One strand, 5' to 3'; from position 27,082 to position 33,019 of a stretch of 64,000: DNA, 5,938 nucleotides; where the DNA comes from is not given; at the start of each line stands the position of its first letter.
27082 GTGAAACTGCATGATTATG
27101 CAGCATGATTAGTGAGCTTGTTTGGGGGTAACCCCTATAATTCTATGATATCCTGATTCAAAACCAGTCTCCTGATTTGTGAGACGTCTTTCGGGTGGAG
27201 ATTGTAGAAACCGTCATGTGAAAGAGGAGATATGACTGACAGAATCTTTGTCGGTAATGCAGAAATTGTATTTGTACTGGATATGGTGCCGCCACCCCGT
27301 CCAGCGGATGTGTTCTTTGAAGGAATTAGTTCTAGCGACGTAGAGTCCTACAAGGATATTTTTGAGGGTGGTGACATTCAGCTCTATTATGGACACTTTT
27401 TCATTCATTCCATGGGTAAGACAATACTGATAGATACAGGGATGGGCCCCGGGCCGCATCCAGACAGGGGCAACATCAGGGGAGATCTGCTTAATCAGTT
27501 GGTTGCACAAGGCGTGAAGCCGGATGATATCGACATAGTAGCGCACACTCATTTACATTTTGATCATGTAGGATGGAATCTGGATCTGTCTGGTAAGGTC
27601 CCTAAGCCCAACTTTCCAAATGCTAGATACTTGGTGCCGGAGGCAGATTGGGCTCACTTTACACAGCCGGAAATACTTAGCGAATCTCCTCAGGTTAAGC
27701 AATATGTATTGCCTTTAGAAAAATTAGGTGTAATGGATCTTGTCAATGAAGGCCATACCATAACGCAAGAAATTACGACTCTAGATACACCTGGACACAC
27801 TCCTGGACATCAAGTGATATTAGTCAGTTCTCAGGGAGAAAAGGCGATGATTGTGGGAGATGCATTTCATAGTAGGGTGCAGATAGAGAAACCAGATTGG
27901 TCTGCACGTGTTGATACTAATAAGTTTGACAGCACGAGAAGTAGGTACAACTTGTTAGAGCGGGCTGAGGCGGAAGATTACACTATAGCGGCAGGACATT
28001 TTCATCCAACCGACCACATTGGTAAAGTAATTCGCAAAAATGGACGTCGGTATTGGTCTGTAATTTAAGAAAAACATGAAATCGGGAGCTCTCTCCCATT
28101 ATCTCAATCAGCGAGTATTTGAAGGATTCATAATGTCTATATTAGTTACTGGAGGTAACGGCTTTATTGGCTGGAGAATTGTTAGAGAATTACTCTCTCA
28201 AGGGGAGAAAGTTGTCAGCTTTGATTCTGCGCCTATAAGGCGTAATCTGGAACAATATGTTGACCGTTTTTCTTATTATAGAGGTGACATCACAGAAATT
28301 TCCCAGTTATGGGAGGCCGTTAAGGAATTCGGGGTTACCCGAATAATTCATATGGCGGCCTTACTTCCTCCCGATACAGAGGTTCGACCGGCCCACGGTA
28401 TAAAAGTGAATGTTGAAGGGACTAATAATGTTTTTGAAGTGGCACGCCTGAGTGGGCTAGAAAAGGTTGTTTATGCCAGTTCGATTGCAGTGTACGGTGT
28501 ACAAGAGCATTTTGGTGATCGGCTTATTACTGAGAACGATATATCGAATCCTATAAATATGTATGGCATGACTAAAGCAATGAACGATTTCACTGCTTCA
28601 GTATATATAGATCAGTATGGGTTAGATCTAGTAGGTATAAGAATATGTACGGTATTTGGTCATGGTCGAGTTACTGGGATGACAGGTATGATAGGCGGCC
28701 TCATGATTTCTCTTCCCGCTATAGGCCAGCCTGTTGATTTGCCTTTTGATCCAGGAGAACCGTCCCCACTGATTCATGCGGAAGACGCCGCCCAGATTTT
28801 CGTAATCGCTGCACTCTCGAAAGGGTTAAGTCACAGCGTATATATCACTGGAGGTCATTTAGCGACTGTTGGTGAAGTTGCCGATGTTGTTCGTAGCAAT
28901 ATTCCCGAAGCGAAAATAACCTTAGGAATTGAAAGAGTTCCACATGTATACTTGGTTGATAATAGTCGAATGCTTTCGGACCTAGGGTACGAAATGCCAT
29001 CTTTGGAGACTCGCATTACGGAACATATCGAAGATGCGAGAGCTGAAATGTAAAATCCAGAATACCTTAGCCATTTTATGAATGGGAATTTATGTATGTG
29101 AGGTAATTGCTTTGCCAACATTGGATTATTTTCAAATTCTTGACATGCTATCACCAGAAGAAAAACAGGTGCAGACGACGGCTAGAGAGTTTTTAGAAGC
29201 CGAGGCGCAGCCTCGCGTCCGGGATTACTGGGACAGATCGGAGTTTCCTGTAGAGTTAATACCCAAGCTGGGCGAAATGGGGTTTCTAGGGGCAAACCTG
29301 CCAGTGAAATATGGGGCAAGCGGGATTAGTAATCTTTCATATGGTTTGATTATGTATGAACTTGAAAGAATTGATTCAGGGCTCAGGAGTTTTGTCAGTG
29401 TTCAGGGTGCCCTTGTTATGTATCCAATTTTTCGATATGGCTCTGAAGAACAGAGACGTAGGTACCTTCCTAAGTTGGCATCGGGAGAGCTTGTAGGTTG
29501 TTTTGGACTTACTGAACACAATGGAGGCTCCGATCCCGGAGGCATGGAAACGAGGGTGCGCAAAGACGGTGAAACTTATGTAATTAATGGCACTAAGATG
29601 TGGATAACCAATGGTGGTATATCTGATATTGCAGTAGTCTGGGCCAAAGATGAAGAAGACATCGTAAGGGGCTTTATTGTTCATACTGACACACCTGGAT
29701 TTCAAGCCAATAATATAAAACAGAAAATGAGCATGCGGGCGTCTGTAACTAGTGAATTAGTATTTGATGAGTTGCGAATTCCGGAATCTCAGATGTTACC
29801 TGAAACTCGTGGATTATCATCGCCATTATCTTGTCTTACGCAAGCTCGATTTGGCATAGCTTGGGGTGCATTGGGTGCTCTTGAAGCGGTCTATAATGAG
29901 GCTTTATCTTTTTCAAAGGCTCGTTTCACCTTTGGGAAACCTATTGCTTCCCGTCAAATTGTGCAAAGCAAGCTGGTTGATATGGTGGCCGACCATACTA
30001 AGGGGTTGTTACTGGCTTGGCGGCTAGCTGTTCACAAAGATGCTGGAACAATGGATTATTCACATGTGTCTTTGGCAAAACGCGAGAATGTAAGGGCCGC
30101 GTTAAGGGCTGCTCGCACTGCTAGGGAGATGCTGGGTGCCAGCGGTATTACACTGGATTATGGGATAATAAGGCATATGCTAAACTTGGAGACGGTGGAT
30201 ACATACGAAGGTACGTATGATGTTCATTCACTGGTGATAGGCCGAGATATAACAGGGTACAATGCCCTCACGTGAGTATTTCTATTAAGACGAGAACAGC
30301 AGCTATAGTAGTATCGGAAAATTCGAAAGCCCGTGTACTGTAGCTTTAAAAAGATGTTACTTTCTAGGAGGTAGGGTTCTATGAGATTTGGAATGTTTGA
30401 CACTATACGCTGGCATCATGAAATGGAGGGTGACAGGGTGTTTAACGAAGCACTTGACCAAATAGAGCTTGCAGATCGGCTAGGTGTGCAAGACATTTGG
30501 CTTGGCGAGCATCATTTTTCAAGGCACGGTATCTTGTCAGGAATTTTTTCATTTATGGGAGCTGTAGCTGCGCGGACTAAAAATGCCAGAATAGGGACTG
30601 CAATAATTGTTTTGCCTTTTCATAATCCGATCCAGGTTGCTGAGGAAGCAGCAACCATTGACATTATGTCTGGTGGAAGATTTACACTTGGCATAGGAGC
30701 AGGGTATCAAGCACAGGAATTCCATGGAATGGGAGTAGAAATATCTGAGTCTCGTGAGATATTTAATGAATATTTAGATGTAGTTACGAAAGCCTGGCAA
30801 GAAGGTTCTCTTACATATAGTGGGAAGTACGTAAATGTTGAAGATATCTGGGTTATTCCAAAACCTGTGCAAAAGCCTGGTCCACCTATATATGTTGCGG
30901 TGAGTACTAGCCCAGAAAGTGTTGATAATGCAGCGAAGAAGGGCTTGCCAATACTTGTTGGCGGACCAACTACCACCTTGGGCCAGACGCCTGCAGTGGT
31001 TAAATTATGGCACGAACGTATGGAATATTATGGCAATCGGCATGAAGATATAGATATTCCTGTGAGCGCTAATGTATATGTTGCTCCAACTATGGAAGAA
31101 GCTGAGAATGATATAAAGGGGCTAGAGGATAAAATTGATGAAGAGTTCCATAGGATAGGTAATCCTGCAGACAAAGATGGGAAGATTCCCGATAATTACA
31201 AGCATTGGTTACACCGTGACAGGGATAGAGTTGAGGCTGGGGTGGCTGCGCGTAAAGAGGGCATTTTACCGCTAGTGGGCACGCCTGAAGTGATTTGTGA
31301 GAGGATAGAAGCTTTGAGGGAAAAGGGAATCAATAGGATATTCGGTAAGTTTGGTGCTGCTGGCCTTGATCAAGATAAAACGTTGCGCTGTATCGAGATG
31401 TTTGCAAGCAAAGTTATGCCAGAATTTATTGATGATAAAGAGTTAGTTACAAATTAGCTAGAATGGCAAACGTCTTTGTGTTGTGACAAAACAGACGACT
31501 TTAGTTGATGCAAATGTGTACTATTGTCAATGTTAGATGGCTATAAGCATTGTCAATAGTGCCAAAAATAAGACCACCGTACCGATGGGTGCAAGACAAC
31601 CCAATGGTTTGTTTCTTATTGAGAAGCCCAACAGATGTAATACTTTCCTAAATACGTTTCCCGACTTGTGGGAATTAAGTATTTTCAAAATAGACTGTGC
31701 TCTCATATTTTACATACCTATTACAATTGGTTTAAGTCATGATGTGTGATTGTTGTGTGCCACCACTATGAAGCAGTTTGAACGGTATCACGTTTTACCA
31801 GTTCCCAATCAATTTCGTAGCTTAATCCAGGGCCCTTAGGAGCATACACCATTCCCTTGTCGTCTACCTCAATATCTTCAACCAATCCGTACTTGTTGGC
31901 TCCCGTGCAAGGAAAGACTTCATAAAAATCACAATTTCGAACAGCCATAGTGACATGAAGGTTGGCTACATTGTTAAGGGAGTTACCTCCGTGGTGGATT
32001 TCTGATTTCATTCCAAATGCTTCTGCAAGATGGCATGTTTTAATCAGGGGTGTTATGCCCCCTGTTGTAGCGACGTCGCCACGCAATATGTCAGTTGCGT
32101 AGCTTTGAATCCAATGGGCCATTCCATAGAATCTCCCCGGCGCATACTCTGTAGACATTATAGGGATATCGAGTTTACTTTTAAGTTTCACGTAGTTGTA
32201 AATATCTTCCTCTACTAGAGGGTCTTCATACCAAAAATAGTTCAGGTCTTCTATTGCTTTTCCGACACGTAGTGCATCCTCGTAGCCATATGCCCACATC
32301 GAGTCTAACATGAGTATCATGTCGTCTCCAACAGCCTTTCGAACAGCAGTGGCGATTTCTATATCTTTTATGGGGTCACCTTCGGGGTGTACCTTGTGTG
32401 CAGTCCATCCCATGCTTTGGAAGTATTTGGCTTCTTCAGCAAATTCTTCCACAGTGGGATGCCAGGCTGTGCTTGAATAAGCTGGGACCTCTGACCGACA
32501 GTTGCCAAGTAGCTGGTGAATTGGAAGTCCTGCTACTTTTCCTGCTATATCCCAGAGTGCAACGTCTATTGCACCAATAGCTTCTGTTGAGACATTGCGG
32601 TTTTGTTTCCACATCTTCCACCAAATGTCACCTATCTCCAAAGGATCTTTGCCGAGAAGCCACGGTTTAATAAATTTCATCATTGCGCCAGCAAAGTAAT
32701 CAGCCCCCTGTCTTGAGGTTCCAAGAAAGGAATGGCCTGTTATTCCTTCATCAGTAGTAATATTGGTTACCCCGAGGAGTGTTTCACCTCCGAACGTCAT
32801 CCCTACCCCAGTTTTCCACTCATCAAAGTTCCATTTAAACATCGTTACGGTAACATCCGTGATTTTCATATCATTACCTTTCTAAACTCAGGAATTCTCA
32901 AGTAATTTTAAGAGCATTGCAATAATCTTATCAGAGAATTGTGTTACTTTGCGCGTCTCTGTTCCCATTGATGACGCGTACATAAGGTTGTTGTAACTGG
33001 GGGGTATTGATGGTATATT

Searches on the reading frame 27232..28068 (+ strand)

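Call 41: search_protein_families(library=pfam, proteins=[window:27232-28068:+], max_evalue=0.00001)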
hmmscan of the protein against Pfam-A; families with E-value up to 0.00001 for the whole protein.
window:27232-28068:+ (278 aa): 1 family
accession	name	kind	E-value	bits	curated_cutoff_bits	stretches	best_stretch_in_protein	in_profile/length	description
PF00753.33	Lactamase_B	-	6.8e-21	75.5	22.7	1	57-246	10-186/196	Metallo-beta-lactamase superfamily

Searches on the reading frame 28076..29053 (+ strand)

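Call 41: search_protein_families(library=pfam, proteins=[window:28076-29053:+], max_evalue=0.00001)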
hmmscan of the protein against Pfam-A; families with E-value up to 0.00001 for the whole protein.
window:28076-29053:+ (325 aa): 7 families
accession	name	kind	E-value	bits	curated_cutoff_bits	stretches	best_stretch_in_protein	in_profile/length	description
PF01370.27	Epimerase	-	3.8e-37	128.4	20.9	1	22-248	1-227/240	NAD dependent epimerase/dehydratase family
PF16363.11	GDP_Man_Dehyd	-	7.8e-25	88.5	27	1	23-192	1-182/332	GDP-mannose 4,6 dehydratase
PF01073.25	3Beta_HSD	-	2.5e-20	73.1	22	1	23-170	1-153/280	3-beta hydroxysteroid dehydrogenase/isomerase family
PF04321.23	RmlD_sub_bind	-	1.1e-17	64.5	27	1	20-197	1-155/287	RmlD substrate binding domain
PF02719.21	Polysacc_synt_2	-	1.6e-14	54.3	20.2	1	22-206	1-178/293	Polysaccharide biosynthesis protein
PF07993.18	NAD_binding_4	-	3.6e-12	46.4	20.1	1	51-203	48-216/258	Male sterility protein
PF13460.12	NAD_binding_10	-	2.4e-06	28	27.2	1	26-148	1-111/184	NAD(P)H-binding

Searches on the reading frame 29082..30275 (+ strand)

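Call 41: search_protein_families(library=pfam, proteins=[window:29082-30275:+], max_evalue=0.00001)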
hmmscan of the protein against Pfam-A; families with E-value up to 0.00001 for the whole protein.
window:29082-30275:+ (397 aa): 3 families
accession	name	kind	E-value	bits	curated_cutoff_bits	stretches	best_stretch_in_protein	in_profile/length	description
PF02771.21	Acyl-CoA_dh_N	-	3.8e-36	124.3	22.9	1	24-136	1-113/113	Acyl-CoA dehydrogenase, N-terminal domain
PF00441.29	Acyl-CoA_dh_1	-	1.9e-28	100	22.4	1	243-390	2-149/150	Acyl-CoA dehydrogenase, C-terminal domain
PF02770.24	Acyl-CoA_dh_M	-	4.4e-25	88.1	33.3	1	140-230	1-96/97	Acyl-CoA dehydrogenase, middle domain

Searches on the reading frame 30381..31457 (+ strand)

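Call 41: search_protein_families(library=pfam, proteins=[window:30381-31457:+], max_evalue=0.00001)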
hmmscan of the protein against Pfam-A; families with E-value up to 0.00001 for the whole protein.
window:30381-31457:+ (358 aa): 1 family
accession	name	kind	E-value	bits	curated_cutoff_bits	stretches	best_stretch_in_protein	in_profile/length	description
PF00296.26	Bac_luciferase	-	7.5e-67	226.3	27.9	1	1-318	1-313/314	Luciferase-like monooxygenase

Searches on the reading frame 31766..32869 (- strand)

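Call 41: search_protein_families(library=pfam, proteins=[window:31766-32869:-], max_evalue=0.00001)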
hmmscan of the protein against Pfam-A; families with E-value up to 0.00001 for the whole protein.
window:31766-32869:- (367 aa): 2 families
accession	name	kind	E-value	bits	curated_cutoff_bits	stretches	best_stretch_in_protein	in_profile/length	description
PF13378.12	MR_MLE_C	-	5.5e-48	164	29.4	1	142-356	1-218/219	Enolase C-terminal domain-like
PF02746.21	MR_MLE_N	-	5.6e-16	59.2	22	1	29-122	25-117/117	Mandelate racemase / muconate lactonizing enzyme, N-terminal domain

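Call 90: search_protein_families(library=ncbifam, proteins=[window:31766-32869:-], max_evalue=1e-10)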
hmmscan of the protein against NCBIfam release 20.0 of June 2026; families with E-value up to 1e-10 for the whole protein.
window:31766-32869:- (367 aa): 9 families
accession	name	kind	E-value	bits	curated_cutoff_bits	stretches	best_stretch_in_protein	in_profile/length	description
NF040866.1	AraD_Arch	equivalog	8.3e-44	150.1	650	1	34-359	36-367/372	arabinonate dehydratase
NF047820.1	TalGalacDh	equivalog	3.5e-39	134.8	500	1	34-293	40-305/371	L-talarate/galactarate dehydratase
NF043051.1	ManoateDhtManD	equivalog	4.3e-39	134.5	550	2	36-160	21-148/403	D-mannonate dehydratase ManD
NF040790.2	glucon_galact_dh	equivalog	9e-38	130.1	750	1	62-364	53-372/390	bifunctional D-gluconate/D-galactonate dehydratase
NF011654.0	PRK15072.1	subfamily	5e-37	127.7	430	2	36-160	21-148/404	D-galactonate dehydratase family protein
NF010624.0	PRK14017.1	equivalog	7.6e-32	110.8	311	1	35-362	18-361/382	galactonate dehydratase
NF011968.0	PRK15440.1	equivalog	2.8e-28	98.9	393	1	34-318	61-340/395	L-rhamnonate dehydratase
TIGR02534.1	mucon_cyclo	subfamily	5.7e-22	78.3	334.95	1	62-360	65-364/368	muconate/chloromuconate family cycloisomerase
NF043002.1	HProlDhtase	equivalog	7.6e-22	77.6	500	1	34-356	35-357/366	cis-3-hydroxy-L-proline dehydratase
